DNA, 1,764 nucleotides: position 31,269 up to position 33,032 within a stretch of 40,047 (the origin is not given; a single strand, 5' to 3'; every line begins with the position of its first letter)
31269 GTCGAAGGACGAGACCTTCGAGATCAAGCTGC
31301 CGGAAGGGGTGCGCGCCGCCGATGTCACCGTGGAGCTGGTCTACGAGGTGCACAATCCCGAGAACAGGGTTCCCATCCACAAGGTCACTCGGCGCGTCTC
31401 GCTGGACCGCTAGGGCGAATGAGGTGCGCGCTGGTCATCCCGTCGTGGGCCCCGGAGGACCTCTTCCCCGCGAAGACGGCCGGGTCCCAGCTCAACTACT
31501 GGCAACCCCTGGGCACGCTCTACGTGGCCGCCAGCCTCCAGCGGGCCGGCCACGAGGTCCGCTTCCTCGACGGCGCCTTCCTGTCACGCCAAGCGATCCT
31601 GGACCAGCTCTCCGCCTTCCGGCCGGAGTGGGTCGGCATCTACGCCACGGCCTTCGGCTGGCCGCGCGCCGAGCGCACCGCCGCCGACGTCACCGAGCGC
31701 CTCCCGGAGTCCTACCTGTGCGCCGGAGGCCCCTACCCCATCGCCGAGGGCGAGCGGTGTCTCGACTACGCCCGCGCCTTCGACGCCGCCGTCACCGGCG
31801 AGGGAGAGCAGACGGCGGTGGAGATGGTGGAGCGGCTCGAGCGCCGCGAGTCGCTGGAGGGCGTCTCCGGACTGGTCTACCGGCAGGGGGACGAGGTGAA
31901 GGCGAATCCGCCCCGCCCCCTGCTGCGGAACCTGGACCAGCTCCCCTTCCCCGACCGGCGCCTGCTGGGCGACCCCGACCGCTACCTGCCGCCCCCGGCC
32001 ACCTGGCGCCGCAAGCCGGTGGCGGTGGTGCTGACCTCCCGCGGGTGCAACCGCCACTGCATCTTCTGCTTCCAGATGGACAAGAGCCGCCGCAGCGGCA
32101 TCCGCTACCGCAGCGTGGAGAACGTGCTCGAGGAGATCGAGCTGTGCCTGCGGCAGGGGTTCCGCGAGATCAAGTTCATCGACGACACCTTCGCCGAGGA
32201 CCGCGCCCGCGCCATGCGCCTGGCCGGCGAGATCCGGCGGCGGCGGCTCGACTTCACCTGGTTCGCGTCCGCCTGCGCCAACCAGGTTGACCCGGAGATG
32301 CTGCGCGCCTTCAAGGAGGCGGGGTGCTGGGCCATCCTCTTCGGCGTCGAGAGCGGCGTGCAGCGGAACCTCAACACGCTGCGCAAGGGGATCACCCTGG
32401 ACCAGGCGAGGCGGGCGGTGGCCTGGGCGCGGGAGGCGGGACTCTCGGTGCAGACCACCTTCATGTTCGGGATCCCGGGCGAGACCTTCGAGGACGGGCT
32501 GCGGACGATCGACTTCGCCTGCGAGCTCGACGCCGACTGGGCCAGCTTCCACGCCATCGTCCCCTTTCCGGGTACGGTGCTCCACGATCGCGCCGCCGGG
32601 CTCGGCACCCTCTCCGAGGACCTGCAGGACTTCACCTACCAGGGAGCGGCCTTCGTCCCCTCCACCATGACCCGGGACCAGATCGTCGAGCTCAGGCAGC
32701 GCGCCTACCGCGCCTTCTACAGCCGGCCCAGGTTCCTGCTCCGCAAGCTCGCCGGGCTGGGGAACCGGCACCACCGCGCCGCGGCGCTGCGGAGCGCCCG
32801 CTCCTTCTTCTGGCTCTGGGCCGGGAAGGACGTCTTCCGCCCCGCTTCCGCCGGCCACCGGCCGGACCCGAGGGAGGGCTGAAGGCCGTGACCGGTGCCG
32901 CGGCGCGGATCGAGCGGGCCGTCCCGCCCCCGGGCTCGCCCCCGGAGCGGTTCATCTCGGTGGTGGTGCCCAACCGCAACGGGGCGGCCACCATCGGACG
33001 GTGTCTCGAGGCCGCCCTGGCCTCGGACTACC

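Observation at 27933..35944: YeeE-TusA and DsrE/F/H-like sulfur-relay genes bracket a cytochrome / B12-rSAM / GT2 / rSAM-SPASM cluster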

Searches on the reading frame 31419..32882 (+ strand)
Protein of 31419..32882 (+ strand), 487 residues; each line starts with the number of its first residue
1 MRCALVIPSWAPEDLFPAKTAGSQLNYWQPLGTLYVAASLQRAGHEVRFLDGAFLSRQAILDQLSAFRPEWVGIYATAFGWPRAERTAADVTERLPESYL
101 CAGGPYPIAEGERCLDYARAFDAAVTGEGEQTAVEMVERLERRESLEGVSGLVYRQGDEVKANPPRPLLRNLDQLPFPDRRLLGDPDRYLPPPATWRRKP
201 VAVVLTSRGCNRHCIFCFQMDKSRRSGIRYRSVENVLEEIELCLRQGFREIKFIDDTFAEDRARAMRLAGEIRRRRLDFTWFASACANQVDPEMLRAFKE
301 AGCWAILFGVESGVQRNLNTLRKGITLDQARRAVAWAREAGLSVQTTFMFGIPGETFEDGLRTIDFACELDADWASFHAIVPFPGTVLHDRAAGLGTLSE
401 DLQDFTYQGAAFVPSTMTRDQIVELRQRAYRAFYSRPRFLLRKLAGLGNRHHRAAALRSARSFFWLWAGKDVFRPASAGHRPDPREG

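Call 7: search_protein_families(library=pfam, proteins=[window:31419-32882:+], max_evalue=0.01)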
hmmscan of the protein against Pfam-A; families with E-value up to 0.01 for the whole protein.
window:31419-32882:+ (487 aa): 2 families
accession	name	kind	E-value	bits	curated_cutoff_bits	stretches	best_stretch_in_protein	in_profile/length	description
PF04055.27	Radical_SAM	-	5.9e-25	88.8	29.5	1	205-367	2-166/166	Radical SAM superfamily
PF02310.24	B12-binding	-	2.1e-14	53.8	32.1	1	26-135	10-119/121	B12 binding domain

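Call 8: search_protein_families(library=ncbifam, proteins=[window:31419-32882:+], max_evalue=0.01)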
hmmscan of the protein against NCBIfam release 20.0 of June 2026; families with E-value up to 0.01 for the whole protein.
window:31419-32882:+ (487 aa): 33 families (the best 25 are shown)
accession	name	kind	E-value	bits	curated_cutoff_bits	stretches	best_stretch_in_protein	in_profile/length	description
TIGR03471.1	HpnJ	equivalog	1.4e-55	189.1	577.6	1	70-465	70-465/472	hopanoid biosynthesis associated radical SAM protein HpnJ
TIGR02026.1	BchE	equivalog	1.7e-46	159.2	481.35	1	22-444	13-437/497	magnesium-protoporphyrin IX monomethyl ester anaerobic oxidative cyclase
NF050148.1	rSAM_ApyD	equivalog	2.1e-36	125.6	750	1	17-408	12-407/645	RiPP biosynthesis radical SAM protein ApyD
NF033070.1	rSAM_AprD4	equivalog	1.9e-30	106.2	500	1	167-420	165-418/456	AprD4 family radical SAM diol-dehydratase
TIGR04072.2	rSAM_ladder_B12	equivalog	7.5e-30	103.9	360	2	201-403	180-385/443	lipid biosynthesis B12-binding/radical SAM protein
TIGR04479.1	bcpD_PhpK_rSAM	subfamily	1.6e-29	102.7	600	1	31-370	73-409/504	PhpK family radical SAM P-methyltransferase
TIGR04367.1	HpnR_B12_rSAM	equivalog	5.4e-29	101.1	650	1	29-417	21-396/490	hopanoid C-3 methylase HpnR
TIGR04013.1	B12_SAM_MJ_1487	hypoth_equivalog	3.7e-28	98.4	251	2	79-255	51-204/382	TIGR04013 family B12-binding domain/radical SAM domain-containing protein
TIGR04014.1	B12_SAM_MJ_0865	equivalog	2.2e-27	95.9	360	1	120-393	89-359/434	methyl-coenzyme M reductase glutamine C-methyltransferase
NF038361.1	rSAM_Sden_1168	equivalog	3.3e-26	91.9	575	1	118-399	196-480/560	Sden_1168 family B12-binding radical SAM P-methyltransferase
TIGR04385.1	B12_rSAM_cofa1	equivalog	3.1e-24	86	450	1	29-359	19-356/438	B12 lower ligand biosynthesis radical SAM protein BzaD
TIGR03975.1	rSAM_ocin_1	subfamily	3.3e-23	82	281.85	1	86-358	146-418/606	RiPP maturation radical SAM C-methyltransferase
TIGR04295.1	B12_rSAM_oligo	hypoth_equivalog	4.7e-23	81.6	400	1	26-325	21-316/422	TIGR04295 family B12-binding domain-containing radical SAM protein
NF040546.1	rSAM_CUAEP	equivalog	1.7e-22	79.8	500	1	29-367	12-338/468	CUAEP/CCAEP-tail radical SAM (seleno)protein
NF040542.1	rSAM_RCCLKC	equivalog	7.7e-17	61.5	450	1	28-362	11-342/423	arsinothricin biosynthesis radical SAM protein ArsL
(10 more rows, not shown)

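Call 14: find_homologous_proteins(query=window:31419-32882:+, max_evalue=1e-30)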
Query window:31419-32882:+ (487 aa): 2276 proteins with E <= 1e-30 among 8000 candidates; the best 120 are listed.
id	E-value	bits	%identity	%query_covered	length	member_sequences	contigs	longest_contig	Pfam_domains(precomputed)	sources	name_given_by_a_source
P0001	0.0e+0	1125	100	100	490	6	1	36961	PF04055.28,PF02310.25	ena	-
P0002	0.0e+0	1012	89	100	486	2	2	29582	PF04055.28,PF02310.25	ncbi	-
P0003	2.5e-294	995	88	100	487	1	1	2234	PF04055.28,PF02310.25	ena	-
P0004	6.9e-282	954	84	100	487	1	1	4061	PF04055.28,PF02310.25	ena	-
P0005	2.2e-275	932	83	100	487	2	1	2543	PF04055.28,PF02310.25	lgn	-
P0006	3.0e-268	909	80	100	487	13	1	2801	PF04055.28,PF02310.25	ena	-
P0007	7.2e-262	888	79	100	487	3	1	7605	PF04055.28,PF02310.25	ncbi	-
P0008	1.9e-248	843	75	99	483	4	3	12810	PF04055.28,PF02310.25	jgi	jgi:radical SAM superfamily enzyme YgiQ (UPF0313 family)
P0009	3.8e-248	842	76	97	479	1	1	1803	PF04055.28,PF02310.25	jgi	-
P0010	6.6e-248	841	75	100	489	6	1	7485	PF04055.28,PF02310.25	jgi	jgi:radical SAM superfamily enzyme YgiQ (UPF0313 family)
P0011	7.4e-248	841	75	100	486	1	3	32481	PF04055.28,PF02310.25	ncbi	-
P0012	2.0e-247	840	74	99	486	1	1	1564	PF04055.28,PF02310.25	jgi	-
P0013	3.1e-247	839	76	99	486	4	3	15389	PF04055.28,PF02310.25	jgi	jgi:radical SAM superfamily enzyme YgiQ (UPF0313 family)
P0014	3.2e-246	836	76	97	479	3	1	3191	PF04055.28,PF02310.25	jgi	jgi:radical SAM superfamily enzyme YgiQ (UPF0313 family)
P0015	2.8e-245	833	76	99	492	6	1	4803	PF04055.28,PF02310.25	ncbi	-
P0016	5.1e-245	832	76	98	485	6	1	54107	PF04055.28,PF02310.25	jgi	-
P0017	7.0e-245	832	74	99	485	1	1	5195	PF04055.28,PF02310.25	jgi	jgi:radical SAM superfamily enzyme YgiQ (UPF0313 family)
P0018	1.0e-244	831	76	99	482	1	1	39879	PF04055.28,PF02310.25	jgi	jgi:radical SAM superfamily enzyme YgiQ (UPF0313 family)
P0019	1.4e-244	831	75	99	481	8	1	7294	PF04055.28,PF02310.25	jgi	jgi:radical SAM superfamily enzyme YgiQ (UPF0313 family)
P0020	1.4e-244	830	73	99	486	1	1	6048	PF04055.28,PF02310.25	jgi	jgi:radical SAM superfamily enzyme YgiQ (UPF0313 family)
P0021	3.5e-244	829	76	97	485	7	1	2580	PF04055.28,PF02310.25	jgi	jgi:radical SAM superfamily enzyme YgiQ (UPF0313 family)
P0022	6.4e-244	828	74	100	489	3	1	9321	PF04055.28,PF02310.25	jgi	jgi:anaerobic magnesium-protoporphyrin IX monomethyl ester cyclase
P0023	1.2e-243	827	73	100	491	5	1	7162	PF04055.28,PF02310.25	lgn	-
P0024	2.8e-243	826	76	98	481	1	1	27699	PF04055.28,PF02310.25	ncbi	-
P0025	3.4e-243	826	74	97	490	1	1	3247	PF04055.28,PF02310.25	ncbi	-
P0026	4.4e-243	826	75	97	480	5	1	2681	PF04055.28,PF02310.25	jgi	jgi:anaerobic magnesium-protoporphyrin IX monomethyl ester cyclase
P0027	4.5e-243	826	74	98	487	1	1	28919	PF04055.28,PF02310.25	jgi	jgi:radical SAM superfamily enzyme YgiQ (UPF0313 family)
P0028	4.7e-243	825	73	99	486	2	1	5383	PF04055.28,PF02310.25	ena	-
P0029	4.7e-243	825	75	97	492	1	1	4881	PF04055.28,PF02310.25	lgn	-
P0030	5.7e-243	825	74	99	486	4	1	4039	PF04055.28,PF02310.25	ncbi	-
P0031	7.6e-243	825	73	100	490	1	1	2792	PF04055.28,PF02310.25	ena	-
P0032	9.3e-243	824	74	98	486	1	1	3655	PF04055.28,PF02310.25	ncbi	-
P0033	1.6e-242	824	75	99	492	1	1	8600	PF13977.12,PF04055.28,PF02310.25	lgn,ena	-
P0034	1.6e-242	824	73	99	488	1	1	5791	PF04055.28,PF02310.25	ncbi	-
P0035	8.9e-242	821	74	97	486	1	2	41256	PF04055.28,PF02310.25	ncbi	-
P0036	1.2e-241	821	73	97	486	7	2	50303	PF04055.28,PF02310.25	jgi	jgi:radical SAM superfamily enzyme YgiQ (UPF0313 family)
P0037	2.6e-241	820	75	97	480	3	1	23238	PF04055.28,PF02310.25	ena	-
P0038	2.7e-241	820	75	96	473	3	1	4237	PF04055.28,PF02310.25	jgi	jgi:radical SAM superfamily enzyme YgiQ (UPF0313 family)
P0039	4.6e-241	819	75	97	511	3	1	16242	PF04055.28,PF02310.25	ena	-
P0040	5.0e-241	819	74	99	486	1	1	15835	PF04055.28,PF02310.25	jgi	-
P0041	8.4e-241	818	75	97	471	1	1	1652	PF04055.28,PF02310.25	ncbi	ncbi:MAG TPA: radical SAM protein, partial [Anaeromyxobacter sp.]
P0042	1.4e-240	817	75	97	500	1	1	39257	PF04055.28,PF02310.25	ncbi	-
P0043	1.8e-240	817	74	98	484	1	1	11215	PF04055.28,PF02310.25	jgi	jgi:radical SAM superfamily enzyme YgiQ (UPF0313 family)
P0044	2.2e-240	817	73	99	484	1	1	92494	PF04055.28,PF02310.25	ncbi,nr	ncbi:MAG TPA: radical SAM protein [Anaeromyxobacter sp.]|nr:radical SAM protein [Anaeromyxobacter sp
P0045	9.2e-240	815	71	99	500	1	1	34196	PF04055.28,PF02310.25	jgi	jgi:radical SAM superfamily enzyme YgiQ (UPF0313 family)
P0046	1.3e-239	814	73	99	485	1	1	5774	PF04055.28,PF02310.25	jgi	-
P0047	2.0e-239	814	75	96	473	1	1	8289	PF04055.28,PF02310.25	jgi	jgi:radical SAM superfamily enzyme YgiQ (UPF0313 family)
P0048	2.1e-239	813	75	98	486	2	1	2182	PF04055.28,PF02310.25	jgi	-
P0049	3.3e-239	813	73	98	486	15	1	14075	PF04055.28,PF02310.25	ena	-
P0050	4.9e-239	812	73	99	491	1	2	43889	PF04055.28,PF02310.25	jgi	jgi:radical SAM superfamily enzyme YgiQ (UPF0313 family)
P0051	5.5e-239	812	72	100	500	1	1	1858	PF04055.28,PF02310.25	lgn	-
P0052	9.4e-239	811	74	97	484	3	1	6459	PF04055.28,PF02310.25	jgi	jgi:anaerobic magnesium-protoporphyrin IX monomethyl ester cyclase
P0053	1.4e-238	811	73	99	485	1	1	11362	PF04055.28,PF02310.25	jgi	jgi:radical SAM superfamily enzyme YgiQ (UPF0313 family)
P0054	1.6e-238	811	72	99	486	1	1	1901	PF04055.28,PF02310.25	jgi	jgi:anaerobic magnesium-protoporphyrin IX monomethyl ester cyclase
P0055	2.0e-238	810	73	98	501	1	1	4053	PF04055.28,PF02310.25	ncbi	-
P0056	2.4e-238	810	75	97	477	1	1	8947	PF04055.28,PF02310.25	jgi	jgi:anaerobic magnesium-protoporphyrin IX monomethyl ester cyclase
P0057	2.9e-238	810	74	97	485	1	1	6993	PF04055.28,PF02310.25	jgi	jgi:radical SAM superfamily enzyme YgiQ (UPF0313 family)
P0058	3.3e-238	810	75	97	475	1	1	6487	PF04055.28,PF02310.25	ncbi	-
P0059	3.6e-238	809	73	98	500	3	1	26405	PF04055.28,PF02310.25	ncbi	-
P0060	1.3e-237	808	73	97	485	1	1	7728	PF04055.28,PF02310.25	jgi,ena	-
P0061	1.6e-237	807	72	99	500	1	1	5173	PF04055.28,PF02310.25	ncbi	-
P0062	2.6e-237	807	73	99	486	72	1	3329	PF04055.28,PF02310.25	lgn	-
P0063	2.7e-237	806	74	97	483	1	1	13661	PF04055.28,PF02310.25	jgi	-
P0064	4.3e-237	806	72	98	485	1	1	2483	PF04055.28,PF02310.25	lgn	-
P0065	6.2e-237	805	73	99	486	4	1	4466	PF04055.28,PF02310.25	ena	-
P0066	9.4e-237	805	71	100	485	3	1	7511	PF04055.28,PF02310.25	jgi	jgi:radical SAM superfamily enzyme YgiQ (UPF0313 family)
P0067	1.5e-236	804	72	98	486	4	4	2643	PF04055.28,PF02310.25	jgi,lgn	jgi:radical SAM superfamily enzyme YgiQ (UPF0313 family)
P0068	1.1e-235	801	72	97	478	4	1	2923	PF04055.28,PF02310.25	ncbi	ncbi:MAG: B12-binding domain-containing radical SAM protein [Deltaproteobacteria bacterium]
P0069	2.3e-235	800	73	97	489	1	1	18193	PF04055.28,PF02310.25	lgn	-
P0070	2.4e-235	800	74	97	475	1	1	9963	PF04055.28,PF02310.25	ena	-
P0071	2.7e-235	800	71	100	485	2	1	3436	PF04055.28,PF02310.25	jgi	jgi:anaerobic magnesium-protoporphyrin IX monomethyl ester cyclase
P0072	1.0e-234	798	73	98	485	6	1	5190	PF04055.28,PF02310.25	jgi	jgi:radical SAM superfamily enzyme YgiQ (UPF0313 family)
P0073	1.1e-234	798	72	99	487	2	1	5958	PF04055.28,PF02310.25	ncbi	-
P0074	3.7e-234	796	72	98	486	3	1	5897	PF04055.28,PF02310.25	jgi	jgi:radical SAM superfamily enzyme YgiQ (UPF0313 family)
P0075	1.5e-233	794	73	97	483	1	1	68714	PF04055.28,PF02310.25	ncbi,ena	-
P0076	4.4e-233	793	71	100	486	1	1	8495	PF04055.28,PF02310.25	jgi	-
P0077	8.5e-233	792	72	98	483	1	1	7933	PF04055.28,PF02310.25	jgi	-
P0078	9.1e-233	792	73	97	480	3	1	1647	PF04055.28,PF02310.25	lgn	-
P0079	2.0e-232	790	73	97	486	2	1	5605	PF04055.28,PF02310.25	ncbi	-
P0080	4.7e-232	789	71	99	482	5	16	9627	PF04055.28,PF02310.25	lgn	-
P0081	5.1e-232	789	72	98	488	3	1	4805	PF04055.28,PF02310.25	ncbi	-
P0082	1.2e-231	788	71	99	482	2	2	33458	PF04055.28,PF02310.25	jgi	jgi:radical SAM superfamily enzyme YgiQ (UPF0313 family)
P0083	1.7e-231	787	71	99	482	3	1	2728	PF04055.28,PF02310.25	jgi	jgi:radical SAM superfamily enzyme YgiQ (UPF0313 family)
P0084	2.0e-231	787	71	98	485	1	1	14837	PF04055.28,PF02310.25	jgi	jgi:radical SAM superfamily enzyme YgiQ (UPF0313 family)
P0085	3.9e-231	786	72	97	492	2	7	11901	PF04055.28,PF02310.25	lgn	-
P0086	6.0e-231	786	71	98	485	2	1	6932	PF04055.28,PF02310.25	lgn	-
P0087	6.6e-231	785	71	98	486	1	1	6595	PF04055.28,PF02310.25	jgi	jgi:radical SAM superfamily enzyme YgiQ (UPF0313 family)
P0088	8.0e-231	785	71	98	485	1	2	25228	PF04055.28,PF02310.25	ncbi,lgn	ncbi:MAG TPA: radical SAM protein [Anaeromyxobacter sp.]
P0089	1.2e-230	785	71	97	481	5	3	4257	PF04055.28,PF02310.25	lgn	-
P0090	1.5e-230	784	70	99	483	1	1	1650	PF04055.28,PF02310.25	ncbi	-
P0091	5.6e-230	782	70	100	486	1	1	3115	PF04055.28,PF02310.25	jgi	jgi:anaerobic magnesium-protoporphyrin IX monomethyl ester cyclase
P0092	1.0e-229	781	72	97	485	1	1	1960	PF04055.28,PF02310.25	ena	-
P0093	7.7e-228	775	71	98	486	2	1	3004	PF04055.28,PF02310.25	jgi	jgi:anaerobic magnesium-protoporphyrin IX monomethyl ester cyclase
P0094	1.3e-226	771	71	97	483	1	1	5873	PF04055.28,PF02310.25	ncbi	-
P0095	4.5e-225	766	72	97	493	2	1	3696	PF04055.28,PF02310.25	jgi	-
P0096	4.6e-223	760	68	98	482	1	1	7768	PF04055.28,PF02310.25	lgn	-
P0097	5.1e-223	759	68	97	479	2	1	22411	PF04055.28,PF02310.25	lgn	-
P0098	4.3e-222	756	68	97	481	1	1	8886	PF04055.28,PF02310.25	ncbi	-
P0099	4.5e-222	756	69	97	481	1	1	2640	PF04055.28,PF02310.25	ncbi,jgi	jgi:radical SAM superfamily enzyme YgiQ (UPF0313 family)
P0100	6.8e-222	756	68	98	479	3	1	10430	PF04055.28,PF02310.25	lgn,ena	-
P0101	1.9e-220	751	67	97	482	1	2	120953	PF04055.28,PF02310.25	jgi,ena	-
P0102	2.1e-219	747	66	97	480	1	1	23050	PF04055.28,PF02310.25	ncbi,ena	-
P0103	1.1e-218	745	65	97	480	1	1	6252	PF04055.28,PF02310.25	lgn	-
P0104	7.3e-217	739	65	98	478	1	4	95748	PF04055.28,PF02310.25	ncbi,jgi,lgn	jgi:radical SAM superfamily enzyme YgiQ (UPF0313 family)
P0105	8.0e-217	739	65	98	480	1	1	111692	PF04055.28,PF02310.25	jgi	-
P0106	1.7e-216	738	65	98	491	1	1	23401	PF04055.28,PF02310.25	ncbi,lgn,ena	-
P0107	2.0e-216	738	64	98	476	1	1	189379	PF04055.28,PF02310.25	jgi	jgi:radical SAM superfamily enzyme YgiQ (UPF0313 family)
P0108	1.3e-215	735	65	97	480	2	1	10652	PF04055.28,PF02310.25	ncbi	-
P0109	1.4e-215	735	68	97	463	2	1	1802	PF04055.28,PF02310.25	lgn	-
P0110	1.8e-215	734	64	98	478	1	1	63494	PF04055.28,PF02310.25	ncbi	-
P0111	2.1e-215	734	65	97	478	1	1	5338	PF04055.28,PF02310.25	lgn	-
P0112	3.0e-215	734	65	98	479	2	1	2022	PF04055.28,PF02310.25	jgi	jgi:radical SAM superfamily enzyme YgiQ (UPF0313 family)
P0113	3.3e-215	734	66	98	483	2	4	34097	PF04055.28,PF02310.25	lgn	-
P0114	4.9e-215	733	64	98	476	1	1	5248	PF04055.28,PF02310.25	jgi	jgi:radical SAM superfamily enzyme YgiQ (UPF0313 family)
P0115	6.7e-215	733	64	97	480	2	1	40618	PF04055.28,PF02310.25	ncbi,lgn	-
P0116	9.5e-215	732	65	97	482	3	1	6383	PF04055.28,PF02310.25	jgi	-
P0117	9.8e-215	732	65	97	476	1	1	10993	PF04055.28,PF02310.25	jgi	-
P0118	1.4e-214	732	65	97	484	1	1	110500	PF04055.28,PF02310.25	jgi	jgi:radical SAM superfamily enzyme YgiQ (UPF0313 family)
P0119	1.9e-214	731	65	97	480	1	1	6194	PF04055.28,PF02310.25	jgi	-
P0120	2.1e-214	731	68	98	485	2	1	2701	PF04055.28,PF02310.25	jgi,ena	-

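Call 15: find_encoding_contigs(protein=P0107, flank=10000, max_places=2)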
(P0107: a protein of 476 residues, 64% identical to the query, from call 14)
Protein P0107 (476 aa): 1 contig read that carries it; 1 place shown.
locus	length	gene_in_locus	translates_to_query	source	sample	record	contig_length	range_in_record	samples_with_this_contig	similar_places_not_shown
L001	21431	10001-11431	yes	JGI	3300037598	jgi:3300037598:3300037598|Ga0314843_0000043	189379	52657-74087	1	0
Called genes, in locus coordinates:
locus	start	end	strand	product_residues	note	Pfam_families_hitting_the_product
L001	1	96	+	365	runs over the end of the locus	PF12826:HHH_2 (weak), PF14520:HHH_5, PF01978:TrmB (faint), PF02481:DNA_processg_A, PF18306:LDcluster4 (faint), PF17782:WHD_DprA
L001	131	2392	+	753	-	PF01751:Toprim, PF01131:Topoisom_bac, PF01396:Zn_ribbon_Top1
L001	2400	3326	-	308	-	PF01479:S4, PF00849:PseudoU_synth_2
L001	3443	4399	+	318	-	PF00581:Rhodanese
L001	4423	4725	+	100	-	PF02635:DsrE (weak)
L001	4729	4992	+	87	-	-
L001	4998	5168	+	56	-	-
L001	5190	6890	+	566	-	PF13231:PMT_2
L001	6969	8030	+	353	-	PF04143:Sulf_transp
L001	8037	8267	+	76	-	-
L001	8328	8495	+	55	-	-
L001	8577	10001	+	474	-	PF01593:Amino_oxidase, PF13450:NAD_binding_8, PF03275:GLF (faint)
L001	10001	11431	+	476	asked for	PF02310:B12-binding, PF04055:Radical_SAM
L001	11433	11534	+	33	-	-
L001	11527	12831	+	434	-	PF01773:Nucleos_tra2_N, PF07670:Gate, PF07662:Nucleos_tra2_C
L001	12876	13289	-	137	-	PF02631:RecX_HTH2 (faint), PF21981:RecX_HTH3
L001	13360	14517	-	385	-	PF00437:T2SSE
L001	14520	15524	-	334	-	PF00154:RecA_N, PF08423:Rad51 (weak), PF06745:ATPase, PF27531:MT3502_N (weak), PF21096:RecA_C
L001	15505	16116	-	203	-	PF02834:LigT_PEase, PF10469:AKAP7_NLS, PF13563:2_5_RNA_ligase2, PF02834:LigT_PEase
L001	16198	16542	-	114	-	PF04608:PgpA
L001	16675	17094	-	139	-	PF02566:OsmC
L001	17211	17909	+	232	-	PF00535:Glycos_transf_2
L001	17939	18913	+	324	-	PF01745:IPT, PF01715:IPPT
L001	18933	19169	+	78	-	PF17209:Hfq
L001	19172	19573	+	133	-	PF00293:NUDIX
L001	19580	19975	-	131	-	PF03061:4HBT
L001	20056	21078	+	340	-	PF08240:ADH_N, PF16912:Glu_dehyd_C, PF00107:ADH_zinc_N, PF13602:ADH_zinc_N_2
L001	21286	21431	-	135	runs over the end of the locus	PF05168:HEPN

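Call 16: find_encoding_contigs(protein=P0044, flank=10000, max_places=2)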
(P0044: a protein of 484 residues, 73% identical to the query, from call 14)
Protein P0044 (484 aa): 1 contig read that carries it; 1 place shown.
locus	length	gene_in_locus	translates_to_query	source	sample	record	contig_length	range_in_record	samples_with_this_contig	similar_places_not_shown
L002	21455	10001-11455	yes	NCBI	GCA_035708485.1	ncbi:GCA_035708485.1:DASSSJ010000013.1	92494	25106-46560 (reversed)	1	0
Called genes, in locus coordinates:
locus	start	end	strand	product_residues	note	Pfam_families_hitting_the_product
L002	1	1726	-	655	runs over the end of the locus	PF00916:Sulfate_transp, PF01740:STAS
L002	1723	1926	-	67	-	-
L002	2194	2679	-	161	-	-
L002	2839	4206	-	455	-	PF00072:Response_reg, PF13191:AAA_16 (faint), PF00158:Sigma54_activat, PF14532:Sigma54_activ_2, PF07728:AAA_5, PF25601:AAA_lid_14, PF02954:HTH_8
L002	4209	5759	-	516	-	PF00672:HAMP, PF26769:HAMP_PhoQ (weak), PF00512:HisKA, PF02518:HATPase_c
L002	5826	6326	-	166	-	-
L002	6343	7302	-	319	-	PF01925:TauE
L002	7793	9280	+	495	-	PF04143:Sulf_transp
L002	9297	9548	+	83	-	PF01206:TusA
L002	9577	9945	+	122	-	-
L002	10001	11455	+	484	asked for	PF02310:B12-binding, PF04055:Radical_SAM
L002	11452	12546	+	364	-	PF00535:Glycos_transf_2, PF10111:Glyco_tranf_2_2, PF13641:Glyco_tranf_2_3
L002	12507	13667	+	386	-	PF04055:Radical_SAM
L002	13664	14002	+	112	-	-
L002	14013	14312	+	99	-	-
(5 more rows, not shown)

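Call 17: find_encoding_contigs(protein=P0104, flank=10000, max_places=2)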
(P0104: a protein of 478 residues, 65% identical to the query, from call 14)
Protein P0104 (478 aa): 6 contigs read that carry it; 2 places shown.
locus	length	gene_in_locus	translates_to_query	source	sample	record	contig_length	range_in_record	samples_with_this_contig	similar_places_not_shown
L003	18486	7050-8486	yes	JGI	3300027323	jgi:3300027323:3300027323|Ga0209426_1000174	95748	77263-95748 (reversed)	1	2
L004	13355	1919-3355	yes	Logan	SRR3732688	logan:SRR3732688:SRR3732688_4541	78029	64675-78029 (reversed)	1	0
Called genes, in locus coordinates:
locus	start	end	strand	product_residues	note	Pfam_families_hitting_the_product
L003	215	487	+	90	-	-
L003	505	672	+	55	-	-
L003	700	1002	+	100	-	-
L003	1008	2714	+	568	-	PF13231:PMT_2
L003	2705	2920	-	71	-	-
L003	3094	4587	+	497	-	PF04143:Sulf_transp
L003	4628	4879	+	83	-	PF01206:TusA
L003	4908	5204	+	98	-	-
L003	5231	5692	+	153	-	PF00582:Usp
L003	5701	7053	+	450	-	PF01593:Amino_oxidase, PF13450:NAD_binding_8, PF03275:GLF (faint)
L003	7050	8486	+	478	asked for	PF02310:B12-binding, PF04055:Radical_SAM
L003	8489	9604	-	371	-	PF04055:Radical_SAM, PF13186:SPASM (weak)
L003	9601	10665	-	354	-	PF00535:Glycos_transf_2, PF10111:Glyco_tranf_2_2, PF13506:Glyco_transf_21 (weak), PF13641:Glyco_tranf_2_3, PF13632:Glyco_trans_2_3 (faint)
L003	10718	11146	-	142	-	PF04314:LpqE-like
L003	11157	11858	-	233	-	PF02463:SMC_N (faint), PF00005:ABC_tran, PF13304:AAA_21 (faint)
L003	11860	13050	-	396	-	PF12704:MacB_PCD, PF02687:FtsX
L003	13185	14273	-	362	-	-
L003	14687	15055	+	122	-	-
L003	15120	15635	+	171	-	PF05573:NosL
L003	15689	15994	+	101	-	-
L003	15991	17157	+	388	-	PF12704:MacB_PCD, PF02687:FtsX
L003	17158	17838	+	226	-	PF02463:SMC_N (weak), PF00005:ABC_tran, PF13304:AAA_21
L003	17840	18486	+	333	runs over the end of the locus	-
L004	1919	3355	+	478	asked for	PF02310:B12-binding, PF04055:Radical_SAM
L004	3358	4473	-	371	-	PF04055:Radical_SAM, PF13186:SPASM (weak)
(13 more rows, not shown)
